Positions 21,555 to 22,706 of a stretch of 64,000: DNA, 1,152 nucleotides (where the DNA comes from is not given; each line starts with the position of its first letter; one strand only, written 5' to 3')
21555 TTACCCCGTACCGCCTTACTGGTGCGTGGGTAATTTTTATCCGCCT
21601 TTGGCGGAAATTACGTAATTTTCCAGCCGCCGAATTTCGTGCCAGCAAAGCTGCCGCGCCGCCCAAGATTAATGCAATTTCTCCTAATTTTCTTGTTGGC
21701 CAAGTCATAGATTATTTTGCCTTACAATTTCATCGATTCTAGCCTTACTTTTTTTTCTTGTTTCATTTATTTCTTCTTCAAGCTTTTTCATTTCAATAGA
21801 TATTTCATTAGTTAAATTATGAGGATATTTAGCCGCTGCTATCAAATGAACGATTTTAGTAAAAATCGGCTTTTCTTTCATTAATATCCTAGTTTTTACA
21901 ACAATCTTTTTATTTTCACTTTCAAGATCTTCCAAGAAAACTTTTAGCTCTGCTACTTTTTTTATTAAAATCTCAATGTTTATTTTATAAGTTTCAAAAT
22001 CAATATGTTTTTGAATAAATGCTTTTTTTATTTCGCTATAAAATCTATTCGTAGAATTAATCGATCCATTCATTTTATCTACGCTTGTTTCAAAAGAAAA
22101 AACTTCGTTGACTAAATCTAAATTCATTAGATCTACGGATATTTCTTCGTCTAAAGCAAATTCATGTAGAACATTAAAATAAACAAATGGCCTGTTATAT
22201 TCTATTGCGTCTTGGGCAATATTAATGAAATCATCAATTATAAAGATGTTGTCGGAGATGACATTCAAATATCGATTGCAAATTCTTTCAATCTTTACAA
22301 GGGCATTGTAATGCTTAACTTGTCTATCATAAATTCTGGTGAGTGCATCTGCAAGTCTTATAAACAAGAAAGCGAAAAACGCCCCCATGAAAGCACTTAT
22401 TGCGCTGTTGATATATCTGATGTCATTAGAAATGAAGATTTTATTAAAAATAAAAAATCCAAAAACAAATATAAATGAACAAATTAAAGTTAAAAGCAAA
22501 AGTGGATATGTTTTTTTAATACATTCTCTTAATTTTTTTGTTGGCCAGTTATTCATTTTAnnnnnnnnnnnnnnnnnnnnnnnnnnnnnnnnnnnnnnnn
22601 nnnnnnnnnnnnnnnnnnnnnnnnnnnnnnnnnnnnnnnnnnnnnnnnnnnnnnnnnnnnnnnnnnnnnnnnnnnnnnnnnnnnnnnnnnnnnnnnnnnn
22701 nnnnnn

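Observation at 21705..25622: Strongly AT-rich foreign block: membrane protein - acidic 54-aa protein - basic 55-aa protein - RusA-like resolvase - membrane/coiled-coil protein, followed by a KAP P-loop NTPase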

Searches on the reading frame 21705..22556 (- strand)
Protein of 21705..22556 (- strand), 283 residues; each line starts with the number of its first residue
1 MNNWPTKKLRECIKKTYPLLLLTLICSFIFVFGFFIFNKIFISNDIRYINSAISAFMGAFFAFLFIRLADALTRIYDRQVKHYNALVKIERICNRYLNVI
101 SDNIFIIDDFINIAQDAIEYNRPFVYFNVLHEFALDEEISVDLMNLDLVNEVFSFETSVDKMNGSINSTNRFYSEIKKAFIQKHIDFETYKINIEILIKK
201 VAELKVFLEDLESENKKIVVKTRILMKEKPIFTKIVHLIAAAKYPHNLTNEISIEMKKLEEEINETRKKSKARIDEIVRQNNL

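Call 3: search_protein_families(library=pfam, proteins=[window:21705-22556:-], max_evalue=0.1)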
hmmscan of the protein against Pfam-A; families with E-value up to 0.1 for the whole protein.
window:21705-22556:- (283 aa): 0 families

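Call 4: search_protein_families(library=padloc, proteins=[window:21705-22556:-], max_evalue=0.1)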
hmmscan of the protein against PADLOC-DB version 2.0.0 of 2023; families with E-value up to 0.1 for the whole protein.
window:21705-22556:- (283 aa): 0 families

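Call 5: search_protein_families(library=phrogs, proteins=[window:21705-22556:-], max_evalue=0.1)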
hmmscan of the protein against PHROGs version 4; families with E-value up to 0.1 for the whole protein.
window:21705-22556:- (283 aa): 0 families

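Call 11: find_encoding_contigs(protein=window:21705-22556:-, flank=10000, max_places=6)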
Protein window:21705-22556:- (283 aa): no gene with exactly this product is on record in the collection.

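Call 12: find_homologous_proteins(query=window:21705-22556:-, max_evalue=0.01)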
Query window:21705-22556:- (283 aa): 57 proteins with E <= 0.01 among 1011 candidates.
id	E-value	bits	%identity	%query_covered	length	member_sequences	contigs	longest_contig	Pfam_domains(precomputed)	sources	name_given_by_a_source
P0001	7.0e-176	601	100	100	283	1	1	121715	-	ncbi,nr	ncbi:MAG: hypothetical protein NT136_02280 [Candidatus Moranbacteria bacterium]|nr:hypothetical prot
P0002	1.7e-104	367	61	100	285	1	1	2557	-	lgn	-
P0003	1.5e-101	357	60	98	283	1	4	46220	-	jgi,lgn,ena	-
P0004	3.3e-98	346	56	100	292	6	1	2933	-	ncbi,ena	-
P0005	6.8e-96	339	54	99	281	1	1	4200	-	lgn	-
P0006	1.3e-92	328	57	95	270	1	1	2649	-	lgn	-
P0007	2.4e-92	327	52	99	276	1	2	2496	-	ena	-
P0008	7.3e-92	326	58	92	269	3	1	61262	-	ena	-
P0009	1.6e-91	324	54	99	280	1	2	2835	-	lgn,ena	-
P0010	5.9e-91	323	52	99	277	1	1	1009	-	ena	-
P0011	2.8e-90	320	52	99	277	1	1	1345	-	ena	-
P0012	2.8e-89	317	52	99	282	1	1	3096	-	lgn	-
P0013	1.6e-86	308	54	98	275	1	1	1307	-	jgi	-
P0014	1.7e-86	308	54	98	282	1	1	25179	-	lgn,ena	-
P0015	1.7e-86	308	54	98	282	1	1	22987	-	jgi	-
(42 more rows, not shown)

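Call 15: find_related_loci(query=A1, collection=genome_contigs, flank=10000)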
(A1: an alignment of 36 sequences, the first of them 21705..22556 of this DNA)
Query A1 (283 aa) in genome_contigs; peptide patterns used: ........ (x = any residue, [..] = any of these).
401 stretches matched a pattern; 29 encode a relative of the query (tblastn E <= 1e-3); 29 distinct loci.
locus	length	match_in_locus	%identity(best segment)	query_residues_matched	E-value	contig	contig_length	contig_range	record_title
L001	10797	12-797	34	19-279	6e-51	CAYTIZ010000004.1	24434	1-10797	MAG TPA_asm: uncultured Enterobacteriaceae bacterium isolate SRP215229_co1_1 genome assembly, contig: NODE_1124_length_2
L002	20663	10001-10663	44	61-280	3e-50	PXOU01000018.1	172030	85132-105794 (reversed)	MAG: Candidatus Saccharibacteria bacterium QS_5_54_17 qs_5_scaffold_7, whole genome shotgun sequence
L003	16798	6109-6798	33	14-244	4e-40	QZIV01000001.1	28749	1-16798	MAG: Candidatus Parcubacteria bacterium isolate SURF_56 Ga0104751_1002445, whole genome shotgun sequence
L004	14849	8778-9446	33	51-278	1e-38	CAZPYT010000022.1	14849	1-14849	MAG TPA_asm: uncultured Candidatus Saccharibacteria bacterium isolate SRP319275_co4_261 genome assembly, contig: NODE_23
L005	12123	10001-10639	34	66-277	1e-36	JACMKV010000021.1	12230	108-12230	MAG: Burkholderiales bacterium isolate ES-bin-258 ES-bin-258-contig-k141_343299, whole genome shotgun sequence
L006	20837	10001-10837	36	3-281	2e-47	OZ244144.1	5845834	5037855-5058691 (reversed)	MAG: Gammaproteobacteria bacterium isolate 5c633af5-84de-4cc7-8157-d45a81a42ed4 genome assembly, chromosome: 1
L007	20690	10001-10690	33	53-279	1e-33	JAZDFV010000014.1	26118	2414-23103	MAG: Candidatus Jorgensenbacteria bacterium isolate MEGAHIT-group-0.224 k141_6271628, whole genome shotgun sequence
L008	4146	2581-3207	34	67-280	2e-33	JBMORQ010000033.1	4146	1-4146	MAG: Patescibacteria group bacterium isolate Betzabe_MAG184 MAG184_33, whole genome shotgun sequence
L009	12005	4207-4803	37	48-246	5e-33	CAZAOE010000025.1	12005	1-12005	MAG TPA_asm: uncultured Gammaproteobacteria bacterium isolate SRP178699_co1_436 genome assembly, contig: NODE_7170_lengt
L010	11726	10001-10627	35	67-280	2e-32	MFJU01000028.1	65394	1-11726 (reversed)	MAG: Candidatus Gottesmanbacteria bacterium RIFCSPLOWO2_01_FULL_42_22 rifcsplowo2_01_scaffold_355, whole genome shotgun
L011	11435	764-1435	38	49-270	8e-32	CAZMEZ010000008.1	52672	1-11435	MAG TPA_asm: uncultured Planctomycetia bacterium isolate SRP141376_co1_78 genome assembly, contig: NODE_1609_length_5267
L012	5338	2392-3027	35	64-280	1e-31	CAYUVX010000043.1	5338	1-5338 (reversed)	MAG TPA_asm: uncultured Candidatus Saccharibacteria bacterium isolate SRP178699_co1_528 genome assembly, contig: NODE_22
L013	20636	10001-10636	35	64-280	2e-31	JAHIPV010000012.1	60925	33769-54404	MAG: Patescibacteria group bacterium isolate KR13_S3.mb.84 KR13_S3.mb.84_k141_294856, whole genome shotgun sequence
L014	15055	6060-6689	34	67-281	2e-31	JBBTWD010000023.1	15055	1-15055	MAG: Patescibacteria group bacterium isolate H43-bin018_1 H43_bin018_1_000000000023, whole genome shotgun sequence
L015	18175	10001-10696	38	50-279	2e-51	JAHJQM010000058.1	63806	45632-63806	MAG: Candidatus Omnitrophota bacterium isolate OS_PC_MetaG.mb.108 OS_PC_MetaG.mb.108_k141_799957, whole genome shotgun s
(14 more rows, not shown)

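Call 19: find_encoding_contigs(protein=P0003, flank=6000, max_places=3)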
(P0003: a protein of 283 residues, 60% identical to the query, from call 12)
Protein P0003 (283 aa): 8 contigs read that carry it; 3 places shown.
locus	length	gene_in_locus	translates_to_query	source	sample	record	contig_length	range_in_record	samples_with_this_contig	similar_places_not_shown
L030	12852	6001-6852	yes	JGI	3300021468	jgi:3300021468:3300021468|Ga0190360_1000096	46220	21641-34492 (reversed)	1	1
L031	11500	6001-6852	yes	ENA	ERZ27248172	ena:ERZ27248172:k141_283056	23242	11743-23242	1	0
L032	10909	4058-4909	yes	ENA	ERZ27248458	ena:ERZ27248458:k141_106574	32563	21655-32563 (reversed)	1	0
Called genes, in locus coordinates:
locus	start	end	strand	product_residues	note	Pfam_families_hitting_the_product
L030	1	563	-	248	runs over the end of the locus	PF13481:AAA_25 (faint), PF02463:SMC_N, PF00005:ABC_tran, PF13304:AAA_21 (weak)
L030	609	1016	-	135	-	PF02082:Rrf2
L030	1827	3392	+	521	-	PF12161:HsdM_N, PF02384:N6_Mtase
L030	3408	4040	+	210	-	-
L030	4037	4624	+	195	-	-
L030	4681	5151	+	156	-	PF18728:HEPN_AbiV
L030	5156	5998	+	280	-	PF20247:DUF6602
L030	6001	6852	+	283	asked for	-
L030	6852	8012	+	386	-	PF01420:Methylase_S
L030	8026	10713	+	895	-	PF04313:HSDR_N, PF04851:ResIII, PF00270:DEAD (weak), PF18766:SWI2_SNF2, PF22679:T1R_D3-like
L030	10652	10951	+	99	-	-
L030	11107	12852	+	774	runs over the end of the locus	PF03235:GmrSD_N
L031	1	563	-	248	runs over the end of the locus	PF13481:AAA_25 (faint), PF02463:SMC_N, PF00005:ABC_tran, PF13304:AAA_21 (weak)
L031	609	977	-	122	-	PF02082:Rrf2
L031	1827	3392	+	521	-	PF12161:HsdM_N, PF02384:N6_Mtase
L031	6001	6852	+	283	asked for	-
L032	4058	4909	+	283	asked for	-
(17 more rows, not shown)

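Call 20: find_encoding_contigs(protein=P0008, flank=6000, max_places=2)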
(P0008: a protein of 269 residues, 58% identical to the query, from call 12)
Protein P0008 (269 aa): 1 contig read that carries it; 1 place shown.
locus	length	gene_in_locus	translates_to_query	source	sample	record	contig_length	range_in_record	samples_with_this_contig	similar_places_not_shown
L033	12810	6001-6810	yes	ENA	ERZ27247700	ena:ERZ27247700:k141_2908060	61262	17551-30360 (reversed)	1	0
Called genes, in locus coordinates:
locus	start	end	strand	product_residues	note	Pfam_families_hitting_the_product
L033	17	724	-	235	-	-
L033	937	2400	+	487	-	PF12161:HsdM_N, PF02384:N6_Mtase, PF07669:Eco57I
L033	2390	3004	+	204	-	PF01420:Methylase_S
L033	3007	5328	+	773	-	PF13588:HSDR_N_2 (weak), PF00270:DEAD, PF04851:ResIII, PF18766:SWI2_SNF2, PF00271:Helicase_C (weak), PF08463:EcoEI_R_C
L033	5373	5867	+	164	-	-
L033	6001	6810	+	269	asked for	-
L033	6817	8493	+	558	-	-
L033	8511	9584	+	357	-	-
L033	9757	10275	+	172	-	-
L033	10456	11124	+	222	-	PF18737:HEPN_MAE_28990 (faint), PF18735:HEPN_RiboL-PSP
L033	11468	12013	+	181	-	PF01936:NYN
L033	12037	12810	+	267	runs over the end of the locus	PF01734:Patatin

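Call 21: find_encoding_contigs(protein=P0014, flank=6000, max_places=2)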
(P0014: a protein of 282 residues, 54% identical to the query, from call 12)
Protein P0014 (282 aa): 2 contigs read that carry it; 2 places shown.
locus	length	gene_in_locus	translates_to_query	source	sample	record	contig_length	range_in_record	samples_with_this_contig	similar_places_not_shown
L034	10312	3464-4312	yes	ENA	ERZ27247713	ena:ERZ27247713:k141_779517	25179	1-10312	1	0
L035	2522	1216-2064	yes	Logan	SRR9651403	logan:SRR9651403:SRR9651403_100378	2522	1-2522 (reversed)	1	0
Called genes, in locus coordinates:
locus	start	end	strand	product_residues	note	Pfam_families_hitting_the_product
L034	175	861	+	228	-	PF20582:UPF0758_N, PF04002:RadC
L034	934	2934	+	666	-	PF12161:HsdM_N, PF02384:N6_Mtase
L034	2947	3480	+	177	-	-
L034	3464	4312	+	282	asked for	-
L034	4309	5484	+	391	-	PF01420:Methylase_S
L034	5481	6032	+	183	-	PF01936:NYN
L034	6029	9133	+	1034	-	PF04313:HSDR_N, PF04851:ResIII, PF18766:SWI2_SNF2, PF22679:T1R_D3-like, PF11867:T1RH-like_C (weak)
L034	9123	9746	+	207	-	PF01863:YgjP-like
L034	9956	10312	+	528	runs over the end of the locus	PF01844:HNH, PF13395:HNH_4 (weak), PF14279:HNH_5 (weak)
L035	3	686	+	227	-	?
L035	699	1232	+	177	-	-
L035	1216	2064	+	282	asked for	-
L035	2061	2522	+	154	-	?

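Call 44: predict_structure(alignment_id=A1)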
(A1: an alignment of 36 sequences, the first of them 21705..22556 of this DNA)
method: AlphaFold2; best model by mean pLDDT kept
length: 283 residues; sequences in the alignment: 36
mean_pLDDT: 85.5   pTM: 0.63
mean pLDDT of the five models: 85.5, 84.4, 84.2, 81.3, 78.1
residues with pLDDT >= 90: 122; 70-90: 129; 50-70: 27; < 50: 5
segments of 3 or more residues with pLDDT < 50: 1-3
pLDDT, mean of each block of 10 residues (from residue 1): 55 79 85 79 77 84 88 88 92 93 97 96 94 89 88 94 97 97 96 97 96 90 78 65 59 78 85 85 62
secondary structure, 60 per line:
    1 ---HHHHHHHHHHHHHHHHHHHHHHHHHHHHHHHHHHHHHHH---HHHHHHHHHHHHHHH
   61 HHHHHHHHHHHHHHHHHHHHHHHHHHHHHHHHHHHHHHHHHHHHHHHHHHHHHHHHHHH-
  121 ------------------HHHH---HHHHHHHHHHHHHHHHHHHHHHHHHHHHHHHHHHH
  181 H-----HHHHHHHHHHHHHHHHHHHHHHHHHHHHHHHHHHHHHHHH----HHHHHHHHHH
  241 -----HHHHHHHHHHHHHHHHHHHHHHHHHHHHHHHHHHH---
elements in order: H4-42 H46-119 H139-142 H146-181 H187-226 H231-240 H246-280

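Call 60: search_protein_families(library=pfam, alignment_id=A1, max_evalue=1)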
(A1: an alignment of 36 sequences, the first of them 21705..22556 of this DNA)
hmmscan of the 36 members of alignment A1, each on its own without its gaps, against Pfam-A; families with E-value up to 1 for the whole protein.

A. member 1, window:21705-22556:- (283 aa): 2 families
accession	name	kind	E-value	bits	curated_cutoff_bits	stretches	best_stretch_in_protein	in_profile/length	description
PF25802.1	WWC1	-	0.11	12.9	27.8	1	192-280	11-103/135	WWC1-like, helical hairpin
PF07889.17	DUF1664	-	0.11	12.9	34.6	0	247-280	41-74/124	Protein of unknown function (DUF1664)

B. families by the number of members that match (of 36 scanned): 60 families (the first 25 are shown)
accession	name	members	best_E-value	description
PF25802.1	WWC1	4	0.035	WWC1-like, helical hairpin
PF06146.17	PsiE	3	0.044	Phosphate-starvation-inducible E family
PF10031.14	DUF2273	3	0.099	Small integral membrane protein (DUF2273)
PF20870.2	FAM186A-B_N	2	0.011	FAM186A/B, N-terminal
PF06818.20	Fez1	2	0.035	Fez1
PF09335.16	VTT_dom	2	0.05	VTT domain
PF24195.1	DUF7420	2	0.071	Family of unknown function (DUF7420)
PF10732.14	DUF2524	2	0.084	Protein of unknown function (DUF2524)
PF01297.22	ZnuA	2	0.16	Zinc-uptake complex component A periplasmic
PF18688.6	DUF5638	2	0.17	Family of unknown function (DUF5638)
PF06009.19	Laminin_II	2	0.68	Laminin Domain II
PF04666.19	MGAT4_cons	1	0.0012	MGAT4 conserved region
PF09762.14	CCDC93_CC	1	0.0026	CCDC93 coiled-coil domain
PF13969.11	Pab87_oct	1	0.0043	Pab87 octamerisation domain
PF02674.22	Colicin_V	1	0.007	Colicin V production protein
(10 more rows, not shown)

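Call 64: search_protein_families(library=pfam, alignment_id=A4, max_evalue=0.00001)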
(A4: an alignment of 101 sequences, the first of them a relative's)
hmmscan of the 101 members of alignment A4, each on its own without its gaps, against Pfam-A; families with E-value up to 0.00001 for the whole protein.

A. member 1, L001:1108-1419:- (104 aa): 1 family
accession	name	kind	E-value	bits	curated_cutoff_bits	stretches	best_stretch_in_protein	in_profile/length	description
PF00462.30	Glutaredoxin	-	2.3e-22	79.4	22.9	1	16-80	1-60/60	Glutaredoxin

B. families by the number of members that match (of 101 scanned): 86 families (the first 25 are shown)
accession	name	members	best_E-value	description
PF02384.22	N6_Mtase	4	1.3e-60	N-6 DNA Methylase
PF07669.17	Eco57I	4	8.4e-45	Eco57I restriction-modification methylase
PF00239.26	Resolvase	3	6.8e-50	Resolvase, N terminal domain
PF00665.32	rve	2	1.1e-26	Integrase core domain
PF01551.29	Peptidase_M23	2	1.2e-25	Peptidase family M23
PF04851.21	ResIII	2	1.5e-18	Type III restriction enzyme, res subunit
PF20473.4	MmeI_Mtase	2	6.5e-16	MmeI, DNA-methyltransferase domain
PF13683.12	rve_3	2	2.8e-13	Integrase core domain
PF13333.12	rve_2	2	3.5e-13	Integrase core domain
PF12161.14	HsdM_N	2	7.9e-09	HsdM N-terminal domain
PF13649.12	Methyltransf_25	2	4.2e-08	Methyltransferase domain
PF01170.24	UPF0020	2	5.2e-07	RMKL-like, methyltransferase domain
PF11867.13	T1RH-like_C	1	2.9e-123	Type I restriction enzyme HindI endonuclease subunit-like, C-terminal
PF00375.23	SDF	1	9.3e-122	Sodium:dicarboxylate symporter family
PF22507.2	DUF6994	1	2.3e-89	Family of unknown function (DUF6994)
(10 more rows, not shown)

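Call 65: search_dna_similar(query=window:21705-22556:-, collection=phages, mode=protein, max_evalue=0.001, max_rows=10)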
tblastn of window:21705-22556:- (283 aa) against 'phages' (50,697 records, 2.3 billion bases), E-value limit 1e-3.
No match.

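Call 69: search_protein_families(library=ncbifam, proteins=[window:21705-22556:-], max_evalue=0.01)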
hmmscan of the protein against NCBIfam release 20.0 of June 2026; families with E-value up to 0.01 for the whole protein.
window:21705-22556:- (283 aa): 0 families

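Call 71: find_encoding_contigs(protein=P0005, flank=4000, max_places=2)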
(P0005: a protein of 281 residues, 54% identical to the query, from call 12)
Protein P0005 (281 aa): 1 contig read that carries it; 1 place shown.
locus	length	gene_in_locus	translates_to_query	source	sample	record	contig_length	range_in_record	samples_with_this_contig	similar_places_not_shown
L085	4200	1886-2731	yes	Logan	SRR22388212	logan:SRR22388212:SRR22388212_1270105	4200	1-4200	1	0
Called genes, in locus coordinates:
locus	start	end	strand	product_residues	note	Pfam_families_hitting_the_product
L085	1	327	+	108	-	?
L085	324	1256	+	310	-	-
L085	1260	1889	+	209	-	-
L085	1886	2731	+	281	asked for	-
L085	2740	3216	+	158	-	-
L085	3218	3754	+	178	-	-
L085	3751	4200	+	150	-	?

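Call 74: search_protein_representatives(alignment_id=A1)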
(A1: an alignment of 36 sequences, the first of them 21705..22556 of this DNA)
Query: 36 sequences, 273 profile positions. Proteins with E-value up to 0.001 (for the whole library): 817; up to 1e-10: 629; up to 1e-30: 305. The best 150 are listed.
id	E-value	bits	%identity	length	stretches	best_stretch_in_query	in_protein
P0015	8.1e-103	359.8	-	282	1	4-270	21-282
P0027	1.4e-95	336.1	-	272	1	4-271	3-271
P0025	2.2e-95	335.5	-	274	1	4-270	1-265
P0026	1.2e-94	333.1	-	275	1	1-272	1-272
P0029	5.5e-93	327.6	-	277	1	1-271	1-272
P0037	1.1e-86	307.0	-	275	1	5-272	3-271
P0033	2.9e-86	305.5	-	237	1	38-270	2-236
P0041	3.6e-86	305.3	-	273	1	1-270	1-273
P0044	2.3e-85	302.6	-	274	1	4-270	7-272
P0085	5.7e-85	301.3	-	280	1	4-271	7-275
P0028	6.6e-84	297.8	-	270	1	2-270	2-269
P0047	9.6e-84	297.3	-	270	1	1-270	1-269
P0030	1.3e-82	293.6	-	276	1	4-270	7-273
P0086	1.3e-81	290.4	-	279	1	4-271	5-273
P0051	2.9e-81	289.2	-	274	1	4-272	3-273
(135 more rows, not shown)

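Call 89: search_dna_similar(query=window:21705-22556:-, collection=plasmids, mode=protein, max_evalue=0.001, max_rows=15)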
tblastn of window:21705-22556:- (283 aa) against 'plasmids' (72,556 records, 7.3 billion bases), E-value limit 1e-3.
No match.
